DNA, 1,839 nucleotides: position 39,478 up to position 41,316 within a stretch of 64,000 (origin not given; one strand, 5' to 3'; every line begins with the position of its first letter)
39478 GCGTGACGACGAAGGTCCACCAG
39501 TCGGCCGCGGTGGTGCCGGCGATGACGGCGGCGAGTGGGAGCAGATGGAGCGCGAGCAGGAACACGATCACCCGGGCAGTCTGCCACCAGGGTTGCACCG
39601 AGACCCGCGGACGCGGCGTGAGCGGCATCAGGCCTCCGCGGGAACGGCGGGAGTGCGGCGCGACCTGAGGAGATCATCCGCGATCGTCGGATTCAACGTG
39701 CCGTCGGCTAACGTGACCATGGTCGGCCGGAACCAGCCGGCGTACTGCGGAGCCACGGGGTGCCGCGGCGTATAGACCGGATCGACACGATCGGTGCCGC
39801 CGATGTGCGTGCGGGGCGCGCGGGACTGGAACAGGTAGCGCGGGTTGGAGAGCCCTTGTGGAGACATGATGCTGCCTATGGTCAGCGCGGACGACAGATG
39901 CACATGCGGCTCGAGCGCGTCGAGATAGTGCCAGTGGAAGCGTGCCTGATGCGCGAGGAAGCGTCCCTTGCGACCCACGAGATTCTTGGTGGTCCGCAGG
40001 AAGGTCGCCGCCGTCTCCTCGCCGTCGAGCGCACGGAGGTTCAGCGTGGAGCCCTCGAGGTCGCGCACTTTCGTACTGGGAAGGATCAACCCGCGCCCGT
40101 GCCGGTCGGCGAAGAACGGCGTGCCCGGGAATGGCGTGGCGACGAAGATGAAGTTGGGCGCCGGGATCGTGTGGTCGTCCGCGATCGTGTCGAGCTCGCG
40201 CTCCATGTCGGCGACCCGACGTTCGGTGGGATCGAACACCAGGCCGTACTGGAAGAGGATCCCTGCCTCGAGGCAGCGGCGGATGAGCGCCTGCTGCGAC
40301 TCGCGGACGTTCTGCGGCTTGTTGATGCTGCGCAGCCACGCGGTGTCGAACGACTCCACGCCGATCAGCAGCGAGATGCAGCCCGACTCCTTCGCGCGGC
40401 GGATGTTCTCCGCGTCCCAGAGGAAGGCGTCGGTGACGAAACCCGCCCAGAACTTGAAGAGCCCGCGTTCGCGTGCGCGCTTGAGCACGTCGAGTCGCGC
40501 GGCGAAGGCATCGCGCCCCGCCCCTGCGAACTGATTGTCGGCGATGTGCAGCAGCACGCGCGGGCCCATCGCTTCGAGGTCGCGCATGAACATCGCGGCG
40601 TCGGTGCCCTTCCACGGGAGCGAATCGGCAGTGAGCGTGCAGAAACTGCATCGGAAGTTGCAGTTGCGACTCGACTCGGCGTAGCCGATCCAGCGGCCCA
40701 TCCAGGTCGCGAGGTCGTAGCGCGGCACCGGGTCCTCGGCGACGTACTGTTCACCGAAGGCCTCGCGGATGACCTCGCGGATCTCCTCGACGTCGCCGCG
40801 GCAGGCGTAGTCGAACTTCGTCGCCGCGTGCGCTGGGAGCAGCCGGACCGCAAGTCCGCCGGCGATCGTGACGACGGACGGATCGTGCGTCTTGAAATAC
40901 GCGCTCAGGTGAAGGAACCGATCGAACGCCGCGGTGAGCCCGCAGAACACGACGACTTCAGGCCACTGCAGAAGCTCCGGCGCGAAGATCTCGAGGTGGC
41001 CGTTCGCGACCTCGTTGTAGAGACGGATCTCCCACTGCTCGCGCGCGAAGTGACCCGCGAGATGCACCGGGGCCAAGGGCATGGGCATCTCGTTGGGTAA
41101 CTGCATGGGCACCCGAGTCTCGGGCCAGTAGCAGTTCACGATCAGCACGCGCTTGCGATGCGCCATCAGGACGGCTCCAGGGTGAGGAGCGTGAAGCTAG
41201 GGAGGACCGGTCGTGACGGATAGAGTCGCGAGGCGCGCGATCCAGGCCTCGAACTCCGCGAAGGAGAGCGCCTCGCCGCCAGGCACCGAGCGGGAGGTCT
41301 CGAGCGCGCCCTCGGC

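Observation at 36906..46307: Tightly coupled five-gene operon pairing two membrane-anchored patatin lipases with a B12-type radical SAM enzyme and a Delta9-type desaturase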

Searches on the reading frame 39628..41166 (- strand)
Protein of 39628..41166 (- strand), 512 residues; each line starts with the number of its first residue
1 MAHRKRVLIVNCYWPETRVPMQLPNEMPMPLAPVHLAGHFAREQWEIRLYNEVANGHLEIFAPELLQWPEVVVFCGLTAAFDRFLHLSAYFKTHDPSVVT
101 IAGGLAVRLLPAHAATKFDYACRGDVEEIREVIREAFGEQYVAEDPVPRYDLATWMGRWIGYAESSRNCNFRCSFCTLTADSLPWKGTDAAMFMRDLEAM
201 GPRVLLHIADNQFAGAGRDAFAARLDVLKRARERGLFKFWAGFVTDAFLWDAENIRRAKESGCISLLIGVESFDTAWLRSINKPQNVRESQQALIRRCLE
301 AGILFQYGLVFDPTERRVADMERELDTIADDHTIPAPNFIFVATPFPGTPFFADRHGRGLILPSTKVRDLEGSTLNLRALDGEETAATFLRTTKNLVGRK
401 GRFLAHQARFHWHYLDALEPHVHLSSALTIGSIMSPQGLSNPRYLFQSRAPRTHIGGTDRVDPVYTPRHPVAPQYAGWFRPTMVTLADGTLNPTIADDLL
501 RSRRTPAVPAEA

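Call 3: search_protein_families(library=pfam, proteins=[window:39628-41166:-], max_evalue=0.01)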
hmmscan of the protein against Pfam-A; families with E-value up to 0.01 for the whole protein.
window:39628-41166:- (512 aa): 2 families
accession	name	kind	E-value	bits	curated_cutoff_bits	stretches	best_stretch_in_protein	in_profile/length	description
PF04055.27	Radical_SAM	-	1.2e-08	35.7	29.5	1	166-313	4-152/166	Radical SAM superfamily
PF02310.24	B12-binding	-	4e-05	23.9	32.1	1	34-131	18-118/121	B12 binding domain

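Call 4: search_protein_families(library=ncbifam, proteins=[window:39628-41166:-], max_evalue=0.01)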
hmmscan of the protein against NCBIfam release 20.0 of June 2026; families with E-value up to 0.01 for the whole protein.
window:39628-41166:- (512 aa): 9 families
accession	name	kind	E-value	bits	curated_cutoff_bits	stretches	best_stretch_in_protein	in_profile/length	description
TIGR04479.1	bcpD_PhpK_rSAM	subfamily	5e-07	28.5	600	1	165-294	246-373/504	PhpK family radical SAM P-methyltransferase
TIGR04311.1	rSAM_Geo_metal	subfamily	2.2e-05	23.7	400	1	164-294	8-136/423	radical SAM/SPASM family putative metalloenzyme maturase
TIGR02026.1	BchE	equivalog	3.1e-05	23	481.35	1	164-397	198-428/497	magnesium-protoporphyrin IX monomethyl ester anaerobic oxidative cyclase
TIGR03471.1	HpnJ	equivalog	4.4e-05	22.5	577.6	1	165-366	202-398/472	hopanoid biosynthesis associated radical SAM protein HpnJ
TIGR04367.1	HpnR_B12_rSAM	equivalog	0.00012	20.8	650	1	164-352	190-370/490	hopanoid C-3 methylase HpnR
TIGR04013.1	B12_SAM_MJ_1487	hypoth_equivalog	0.00023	20.1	251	0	74-178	49-169/382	TIGR04013 family B12-binding domain/radical SAM domain-containing protein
NF050148.1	rSAM_ApyD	equivalog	0.00027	19.5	750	1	164-355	203-393/645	RiPP biosynthesis radical SAM protein ApyD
TIGR03975.1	rSAM_ocin_1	subfamily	0.00049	18.7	281.85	1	162-306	263-405/606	RiPP maturation radical SAM C-methyltransferase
TIGR04295.1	B12_rSAM_oligo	hypoth_equivalog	0.0021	16.8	400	1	164-300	204-329/422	TIGR04295 family B12-binding domain-containing radical SAM protein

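Call 5: search_protein_families(library=padloc, proteins=[window:39628-41166:-], max_evalue=0.01)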
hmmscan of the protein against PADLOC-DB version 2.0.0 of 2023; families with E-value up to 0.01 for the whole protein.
window:39628-41166:- (512 aa): 0 families

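Call 8: search_solved_structures(query=window:39628-41166:-, max_evalue=0.01)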
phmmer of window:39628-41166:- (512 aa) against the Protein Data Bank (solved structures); distinct sequences matched with E-value up to 0.01: 0.

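Call 11: find_homologous_proteins(query=window:39628-41166:-, max_evalue=0.00001)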
Query window:39628-41166:- (512 aa): 488 proteins with E <= 0.00001 among 8000 candidates; the best 120 are listed.
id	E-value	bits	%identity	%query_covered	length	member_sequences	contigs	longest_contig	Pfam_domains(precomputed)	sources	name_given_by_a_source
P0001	0.0e+0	1110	92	100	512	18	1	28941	PF04055.28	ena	-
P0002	0.0e+0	1010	84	100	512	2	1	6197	PF04055.28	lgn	-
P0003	2.3e-298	1008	83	100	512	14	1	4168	PF04055.28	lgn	-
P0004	5.0e-292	987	83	98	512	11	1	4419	PF04055.28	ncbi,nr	ncbi:MAG: radical SAM protein [Gemmatimonadaceae bacterium]|nr:radical SAM protein [Gemmatimonadacea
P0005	1.6e-289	979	81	100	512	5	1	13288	PF04055.28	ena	-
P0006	2.0e-289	979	80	100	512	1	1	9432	PF04055.28,PF02310.25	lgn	-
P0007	3.2e-285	965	82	99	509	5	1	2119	PF04055.28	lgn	-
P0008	1.4e-283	959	81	98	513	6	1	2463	PF04055.28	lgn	-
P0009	8.6e-280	947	81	96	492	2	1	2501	PF04055.28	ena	-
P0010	4.5e-270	915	79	98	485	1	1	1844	PF04055.28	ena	-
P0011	5.0e-251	852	72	97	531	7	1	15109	PF04055.28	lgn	-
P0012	2.8e-249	846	72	98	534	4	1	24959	PF04055.28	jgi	-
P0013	7.7e-243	825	69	99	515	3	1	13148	PF04055.28,PF02310.25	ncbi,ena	-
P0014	3.8e-239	813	70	96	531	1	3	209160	PF04055.28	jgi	jgi:radical SAM superfamily enzyme YgiQ (UPF0313 family)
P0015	7.1e-239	812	71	96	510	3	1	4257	PF04055.28,PF02310.25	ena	-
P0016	2.2e-238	810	68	99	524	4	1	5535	PF04055.28,PF02310.25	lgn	-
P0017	1.7e-237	807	68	98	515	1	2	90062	PF04055.28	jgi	jgi:hopanoid C-2 methylase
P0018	2.4e-235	800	68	98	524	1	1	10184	PF04055.28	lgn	-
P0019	2.7e-230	784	69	98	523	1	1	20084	PF04055.28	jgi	jgi:hypothetical protein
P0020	5.2e-214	730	86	70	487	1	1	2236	PF04055.28,PF02310.25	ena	-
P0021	1.1e-204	699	62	99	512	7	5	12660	PF04055.28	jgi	jgi:radical SAM superfamily enzyme YgiQ (UPF0313 family)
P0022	4.4e-204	697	61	98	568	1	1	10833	PF04055.28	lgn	-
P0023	1.5e-201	689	61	97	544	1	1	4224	PF04055.28,PF02310.25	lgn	-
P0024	1.7e-198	679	58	98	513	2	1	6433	PF04055.28,PF02310.25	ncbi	-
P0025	1.1e-191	656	58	98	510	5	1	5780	PF04055.28,PF02310.25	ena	-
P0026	1.2e-190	653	59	99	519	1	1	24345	PF04055.28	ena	-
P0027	1.4e-190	653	58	99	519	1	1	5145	PF04055.28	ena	-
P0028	3.4e-189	648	59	98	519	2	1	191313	PF04055.28,PF02310.25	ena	-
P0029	5.3e-188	644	57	97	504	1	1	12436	PF04055.28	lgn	-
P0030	1.3e-187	643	57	98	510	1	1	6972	PF04055.28,PF02310.25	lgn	-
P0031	1.5e-187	643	58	98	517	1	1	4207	PF04055.28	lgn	-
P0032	5.7e-187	641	58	98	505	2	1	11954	PF04055.28,PF02310.25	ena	-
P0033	9.0e-187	640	56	98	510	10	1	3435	PF04055.28,PF02310.25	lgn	-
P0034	5.0e-186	637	57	98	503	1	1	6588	PF04055.28,PF02310.25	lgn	-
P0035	5.5e-186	637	57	98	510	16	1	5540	PF04055.28,PF02310.25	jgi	jgi:radical SAM superfamily enzyme YgiQ (UPF0313 family)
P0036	1.6e-185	636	57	98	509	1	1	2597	PF04055.28,PF02310.25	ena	-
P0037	5.0e-185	634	58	98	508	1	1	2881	PF04055.28,PF02310.25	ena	-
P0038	1.4e-184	633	56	98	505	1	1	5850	PF04055.28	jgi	jgi:radical SAM superfamily enzyme YgiQ (UPF0313 family)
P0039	1.7e-184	632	57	97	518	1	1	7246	PF04055.28,PF02310.25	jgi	jgi:hypothetical protein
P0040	9.9e-184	630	54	99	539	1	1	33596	PF04055.28,PF02310.25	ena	-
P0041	6.9e-183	627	55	97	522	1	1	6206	PF04055.28,PF02310.25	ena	-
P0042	3.8e-182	625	56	98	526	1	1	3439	PF04055.28,PF02310.25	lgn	-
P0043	1.1e-181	623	54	98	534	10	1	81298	PF04055.28,PF02310.25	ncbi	-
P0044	1.4e-181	623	55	97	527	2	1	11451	PF04055.28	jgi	jgi:radical SAM superfamily enzyme YgiQ (UPF0313 family)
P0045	1.2e-180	620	54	99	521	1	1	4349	PF04055.28,PF02310.25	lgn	-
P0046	2.6e-180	619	56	98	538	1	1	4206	PF04055.28,PF02310.25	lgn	-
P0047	5.6e-180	618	55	97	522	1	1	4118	PF04055.28,PF02310.25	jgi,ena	-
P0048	1.2e-179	616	54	97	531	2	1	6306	PF04055.28,PF02310.25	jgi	jgi:hopanoid C-2 methylase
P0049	1.3e-179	616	54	98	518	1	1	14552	PF04055.28,PF02310.25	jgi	jgi:radical SAM superfamily enzyme YgiQ (UPF0313 family)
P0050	2.7e-179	615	54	99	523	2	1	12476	PF04055.28,PF02310.25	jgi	jgi:radical SAM superfamily enzyme YgiQ (UPF0313 family)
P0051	2.7e-179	615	56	93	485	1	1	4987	PF04055.28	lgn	-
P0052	6.0e-179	614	55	97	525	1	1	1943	PF04055.28,PF02310.25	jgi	jgi:radical SAM superfamily enzyme YgiQ (UPF0313 family)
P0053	1.5e-178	613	52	97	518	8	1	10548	PF04055.28,PF02310.25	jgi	jgi:hypothetical protein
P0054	1.6e-178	613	55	98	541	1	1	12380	PF04055.28,PF02310.25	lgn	-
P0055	1.7e-178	613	53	97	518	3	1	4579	PF04055.28,PF02310.25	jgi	jgi:hypothetical protein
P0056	1.9e-178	612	55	97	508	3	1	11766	PF04055.28,PF02310.25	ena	-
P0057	2.2e-178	612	65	82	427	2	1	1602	PF04055.28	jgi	-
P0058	4.0e-178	611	56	97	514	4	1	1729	PF04055.28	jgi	jgi:hopanoid C-2 methylase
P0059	4.6e-178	611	53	99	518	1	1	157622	PF04055.28,PF02310.25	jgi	jgi:hypothetical protein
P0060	4.7e-178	611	54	96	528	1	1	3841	PF04055.28,PF02310.25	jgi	-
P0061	6.7e-178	611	54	99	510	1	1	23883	PF04055.28,PF02310.25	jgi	jgi:hopanoid C-2 methylase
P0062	7.5e-178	611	54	98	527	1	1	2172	PF04055.28,PF02310.25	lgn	-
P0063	8.7e-178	610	56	99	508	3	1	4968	PF04055.28,PF02310.25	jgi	jgi:hypothetical protein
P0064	8.9e-178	610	53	97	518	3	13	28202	PF04055.28,PF02310.25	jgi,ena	jgi:hypothetical protein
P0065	9.3e-178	610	53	98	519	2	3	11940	PF04055.28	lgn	-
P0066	1.6e-177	609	52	99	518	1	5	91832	PF04055.28,PF02310.25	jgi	jgi:radical SAM superfamily enzyme YgiQ (UPF0313 family)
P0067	1.7e-177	609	55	98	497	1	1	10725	PF04055.28,PF02310.25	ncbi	-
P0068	2.2e-177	609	52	99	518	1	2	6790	PF04055.28,PF02310.25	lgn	-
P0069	2.4e-177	609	56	98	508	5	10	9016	PF04055.28,PF02310.25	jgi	jgi:hypothetical protein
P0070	5.0e-177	608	53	97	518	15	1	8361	PF04055.28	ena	-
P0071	6.1e-177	608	54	99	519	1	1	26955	PF04055.28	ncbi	-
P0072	9.2e-177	607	55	99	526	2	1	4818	PF04055.28,PF02310.25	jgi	jgi:hopanoid C-2 methylase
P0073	1.1e-176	607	54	98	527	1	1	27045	PF04055.28,PF02310.25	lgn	-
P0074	1.1e-176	607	53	99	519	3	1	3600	PF04055.28,PF02310.25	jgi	-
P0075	1.2e-176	607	52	98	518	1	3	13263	PF04055.28,PF02310.25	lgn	-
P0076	1.5e-176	606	54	98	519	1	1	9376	PF04055.28,PF02310.25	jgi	jgi:radical SAM superfamily enzyme YgiQ (UPF0313 family)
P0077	1.8e-176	606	52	98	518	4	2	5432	PF04055.28,PF02310.25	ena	-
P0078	1.9e-176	606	53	98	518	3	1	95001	PF04055.28,PF02310.25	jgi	jgi:hypothetical protein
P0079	4.2e-176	605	52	98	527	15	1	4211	PF04055.28,PF02310.25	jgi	jgi:radical SAM superfamily enzyme YgiQ (UPF0313 family)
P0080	4.3e-176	605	55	98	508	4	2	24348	PF04055.28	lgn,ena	-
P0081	4.5e-176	605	55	98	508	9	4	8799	PF04055.28,PF02310.25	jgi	-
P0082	8.6e-176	604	53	97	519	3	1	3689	PF04055.28,PF02310.25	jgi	-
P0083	1.3e-175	603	54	97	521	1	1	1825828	PF04055.28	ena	-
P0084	2.2e-175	602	52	99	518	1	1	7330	PF04055.28,PF02310.25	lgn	-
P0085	2.6e-175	602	51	98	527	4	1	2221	PF04055.28,PF02310.25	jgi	jgi:radical SAM superfamily enzyme YgiQ (UPF0313 family)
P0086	4.0e-175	602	53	98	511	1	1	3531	PF04055.28,PF02310.25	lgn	-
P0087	4.5e-175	601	52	97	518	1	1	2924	PF04055.28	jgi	-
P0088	5.6e-175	601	53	98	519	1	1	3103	PF04055.28,PF02310.25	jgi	-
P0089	7.2e-175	601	52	99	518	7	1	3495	PF04055.28,PF02310.25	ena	-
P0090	1.0e-174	600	53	97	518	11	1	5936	PF04055.28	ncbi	-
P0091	1.0e-174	600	51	98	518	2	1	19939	PF04055.28,PF02310.25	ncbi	-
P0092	1.2e-174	600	51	97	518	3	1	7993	PF04055.28,PF02310.25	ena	-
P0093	1.4e-174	600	53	98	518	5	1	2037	PF04055.28,PF02310.25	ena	-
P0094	1.8e-174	599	55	97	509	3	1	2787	PF04055.28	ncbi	-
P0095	1.8e-174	599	54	99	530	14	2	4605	PF04055.28,PF02310.25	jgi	jgi:radical SAM superfamily enzyme YgiQ (UPF0313 family)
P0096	2.3e-174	599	55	97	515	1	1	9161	PF04055.28,PF02310.25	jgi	jgi:radical SAM superfamily enzyme YgiQ (UPF0313 family)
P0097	2.7e-174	599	55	98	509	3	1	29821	PF04055.28,PF02310.25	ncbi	-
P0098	2.8e-174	599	53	97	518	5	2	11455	PF04055.28,PF02310.25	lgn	-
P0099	7.8e-174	597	53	98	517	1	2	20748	PF04055.28,PF02310.25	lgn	-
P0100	1.1e-173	597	53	99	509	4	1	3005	PF04055.28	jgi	jgi:radical SAM superfamily enzyme YgiQ (UPF0313 family)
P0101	5.6e-173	594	53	97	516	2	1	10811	PF04055.28,PF02310.25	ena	-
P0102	6.1e-173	594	53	98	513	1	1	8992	PF04055.28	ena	-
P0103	1.7e-172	593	54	98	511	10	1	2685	PF04055.28,PF02310.25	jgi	jgi:hypothetical protein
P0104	2.0e-172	593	54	98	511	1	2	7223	PF04055.28,PF02310.25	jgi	jgi:hopanoid C-2 methylase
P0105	2.0e-172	593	55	97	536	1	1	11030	PF04055.28,PF02310.25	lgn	-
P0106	2.1e-172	593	52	99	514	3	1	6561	PF04055.28,PF02310.25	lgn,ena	-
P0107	2.5e-172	592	55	98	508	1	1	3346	PF04055.28,PF02310.25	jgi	jgi:hypothetical protein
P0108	2.7e-172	592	53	98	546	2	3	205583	PF02310.25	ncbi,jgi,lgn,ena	-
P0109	4.1e-172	592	51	97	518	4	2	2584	PF04055.28,PF02310.25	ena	-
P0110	6.1e-172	591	53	98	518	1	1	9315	PF04055.28,PF02310.25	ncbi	ncbi:MAG: hypothetical protein P8008_00945 [Gammaproteobacteria bacterium]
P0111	8.1e-172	591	54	98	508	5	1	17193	PF04055.28,PF02310.25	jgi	-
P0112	1.2e-170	587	52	98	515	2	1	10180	PF04055.28,PF02310.25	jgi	-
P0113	1.2e-170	587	52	99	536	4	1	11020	PF04055.28,PF02310.25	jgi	jgi:radical SAM superfamily enzyme YgiQ (UPF0313 family)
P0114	2.7e-170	586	52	98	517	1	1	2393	PF04055.28,PF02310.25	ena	-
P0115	3.3e-170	585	53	97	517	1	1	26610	PF04055.28,PF02310.25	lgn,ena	-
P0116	2.4e-169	582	52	98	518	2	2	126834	PF04055.28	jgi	jgi:hopanoid C-2 methylase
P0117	5.6e-169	581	53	98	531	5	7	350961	PF04055.28,PF02310.25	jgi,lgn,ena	-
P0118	1.2e-168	580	53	97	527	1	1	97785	PF04055.28,PF02310.25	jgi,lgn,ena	-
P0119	1.6e-168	580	52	98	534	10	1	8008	PF04055.28,PF02310.25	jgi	jgi:hypothetical protein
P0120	1.8e-168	580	53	99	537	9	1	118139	PF04055.28,PF02310.25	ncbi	ncbi:MAG: B12-binding domain-containing radical SAM protein [Myxococcota bacterium]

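Call 13: find_related_loci(query=A1, collection=genome_contigs, flank=10000)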
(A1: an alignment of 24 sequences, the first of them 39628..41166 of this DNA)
Query A1 (512 aa) in genome_contigs; peptide patterns used: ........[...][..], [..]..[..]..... (x = any residue, [..] = any of these).
149 stretches matched a pattern; 144 encode a relative of the query (tblastn E <= 1e-3); the best 80 are kept; 80 distinct loci.
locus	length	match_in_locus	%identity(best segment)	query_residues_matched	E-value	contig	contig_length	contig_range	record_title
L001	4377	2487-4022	96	1-512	0e+0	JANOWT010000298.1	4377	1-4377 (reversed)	MAG: Gemmatimonadota bacterium isolate VAR_35_metabat_350 VAR_35_k141_4962785, whole genome shotgun sequence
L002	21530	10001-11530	84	1-512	0e+0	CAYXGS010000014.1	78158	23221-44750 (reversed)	MAG TPA_asm: uncultured Gemmatimonas sp. isolate SRP292972_co2_99 genome assembly, contig: NODE_261_length_78158_cov_23.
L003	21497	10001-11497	83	1-499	0e+0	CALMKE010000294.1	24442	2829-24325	MAG TPA_asm: uncultured Gemmatimonadetes bacterium isolate SRR6670122_bin.51_CONCOCT_v1.1_MAG genome assembly, contig: E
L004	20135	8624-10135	83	1-504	0e+0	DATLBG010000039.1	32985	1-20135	MAG TPA_asm: Gemmatimonadaceae bacterium isolate SMAG_U14292 k141_9739579, whole genome shotgun sequence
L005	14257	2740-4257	83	7-512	0e+0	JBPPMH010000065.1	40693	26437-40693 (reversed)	MAG: Gemmatimonadaceae bacterium isolate BIOS2019_out_088 k131_1624243, whole genome shotgun sequence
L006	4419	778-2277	83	1-500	0e+0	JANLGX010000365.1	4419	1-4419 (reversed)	MAG: Gemmatimonadaceae bacterium isolate P6-2 k99_293207, whole genome shotgun sequence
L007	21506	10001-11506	71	2-503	0e+0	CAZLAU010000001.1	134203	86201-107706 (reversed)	MAG TPA_asm: uncultured Gemmatimonas sp. isolate SRP237561_co1_321 genome assembly, contig: NODE_142_length_134203_cov_1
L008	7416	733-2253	64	4-508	0e+0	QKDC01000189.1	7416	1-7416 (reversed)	MAG: Gemmatimonadetes bacterium isolate SZUA-440 scaffold_42156, whole genome shotgun sequence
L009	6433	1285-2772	58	11-506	0e+0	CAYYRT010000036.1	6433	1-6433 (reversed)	MAG TPA_asm: uncultured Acidimicrobiaceae bacterium isolate binchicken_co31_95 genome assembly, contig: k141_1115258, wh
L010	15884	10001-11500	54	4-503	0e+0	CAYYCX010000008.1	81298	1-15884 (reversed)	MAG TPA_asm: uncultured Wenzhouxiangellaceae bacterium isolate SRP329715_co2_60 genome assembly, contig: NODE_616_length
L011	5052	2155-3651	54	5-503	0e+0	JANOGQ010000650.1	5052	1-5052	MAG: Lysobacterales bacterium isolate SOY_64_metabat_135 SOY_64_k141_2818181, whole genome shotgun sequence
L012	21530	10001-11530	52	4-512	0e+0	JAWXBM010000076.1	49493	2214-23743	MAG: Lysobacterales bacterium isolate MP6IB1.21 k99_661034, whole genome shotgun sequence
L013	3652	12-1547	52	3-512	0e+0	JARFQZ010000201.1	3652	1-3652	MAG: Lysobacterales bacterium isolate MAG_Ve_Sed_37 k141_1104759, whole genome shotgun sequence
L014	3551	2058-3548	55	4-500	0e+0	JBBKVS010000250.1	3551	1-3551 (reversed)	MAG: Lysobacterales bacterium isolate metabat_bins.387 k119_3247953, whole genome shotgun sequence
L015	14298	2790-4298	51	1-503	3e-179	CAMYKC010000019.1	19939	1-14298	MAG: uncultured Xanthomonadales bacterium isolate FCS_Gamma_101 genome assembly, contig: scaffold_744, whole genome shot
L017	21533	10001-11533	52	4-512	1e-176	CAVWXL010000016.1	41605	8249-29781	MAG: uncultured Gammaproteobacteria bacterium isolate MFD03551.bin.2.83 genome assembly, contig: contig_32952, whole gen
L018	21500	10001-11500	53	4-503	1e-176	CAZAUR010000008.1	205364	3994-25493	MAG TPA_asm: uncultured Spirochaetaceae bacterium isolate binchicken_co46_630 genome assembly, contig: NODE_60_length_20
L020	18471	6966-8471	52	4-506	2e-173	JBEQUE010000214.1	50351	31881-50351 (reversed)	MAG: Acidobacteriota bacterium isolate MAG_Dt_02 k247_1535527, whole genome shotgun sequence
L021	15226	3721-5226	54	4-506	3e-173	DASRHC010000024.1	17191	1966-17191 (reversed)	MAG TPA_asm: Candidatus Methylomirabilota bacterium isolate SMAG_U10074 k141_530648, whole genome shotgun sequence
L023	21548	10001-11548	53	2-509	2e-169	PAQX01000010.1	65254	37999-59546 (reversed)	MAG: Deltaproteobacteria bacterium isolate SP124 148672, whole genome shotgun sequence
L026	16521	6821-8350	48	2-511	1e-161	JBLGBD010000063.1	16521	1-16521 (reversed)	MAG: Pseudohongiellaceae bacterium isolate 3300053771_136 Ga0535648_0004036, whole genome shotgun sequence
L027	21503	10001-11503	49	4-504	3e-161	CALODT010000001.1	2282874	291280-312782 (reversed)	MAG: uncultured Gammaproteobacteria bacterium isolate HOU_bin.0018 genome assembly, contig: contig_2970, whole genome sh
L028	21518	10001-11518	52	4-503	5e-160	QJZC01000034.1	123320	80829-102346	MAG: Proteobacteria bacterium isolate SZUA-336 scaffold_54, whole genome shotgun sequence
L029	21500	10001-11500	48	4-503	2e-159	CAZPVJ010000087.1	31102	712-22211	MAG TPA_asm: uncultured Alteromonadaceae bacterium isolate SRP182702_co1_249 genome assembly, contig: k141_1324416, whol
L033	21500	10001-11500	49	1-500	8e-157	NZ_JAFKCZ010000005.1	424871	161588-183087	Parahaliea mediterranea strain TN14-10 TN14-10_ctg005, whole genome shotgun sequence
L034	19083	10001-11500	47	4-503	4e-156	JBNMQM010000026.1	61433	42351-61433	MAG: Candidatus Azotimanducaceae bacterium isolate 3300053697_49 Ga0535652_0000531, whole genome shotgun sequence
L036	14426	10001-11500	53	4-503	3e-170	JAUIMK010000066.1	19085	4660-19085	MAG: bacterium isolate Co_bin.94 NODE_16176_length_19085_cov_1.406372, whole genome shotgun sequence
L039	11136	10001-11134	56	4-381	1e-143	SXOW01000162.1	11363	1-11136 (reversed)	MAG: Acidobacteria bacterium isolate F1-120-MAGs236 F1-120__c286666, whole genome shotgun sequence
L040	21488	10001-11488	53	5-500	3e-178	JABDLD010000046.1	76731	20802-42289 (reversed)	MAG: Lysobacterales bacterium isolate SS_bin_66 k127_1255221, whole genome shotgun sequence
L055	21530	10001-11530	42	4-510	9e-126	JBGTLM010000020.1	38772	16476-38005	MAG: Pyrinomonadaceae bacterium isolate JTS-RE337 k141_6791981, whole genome shotgun sequence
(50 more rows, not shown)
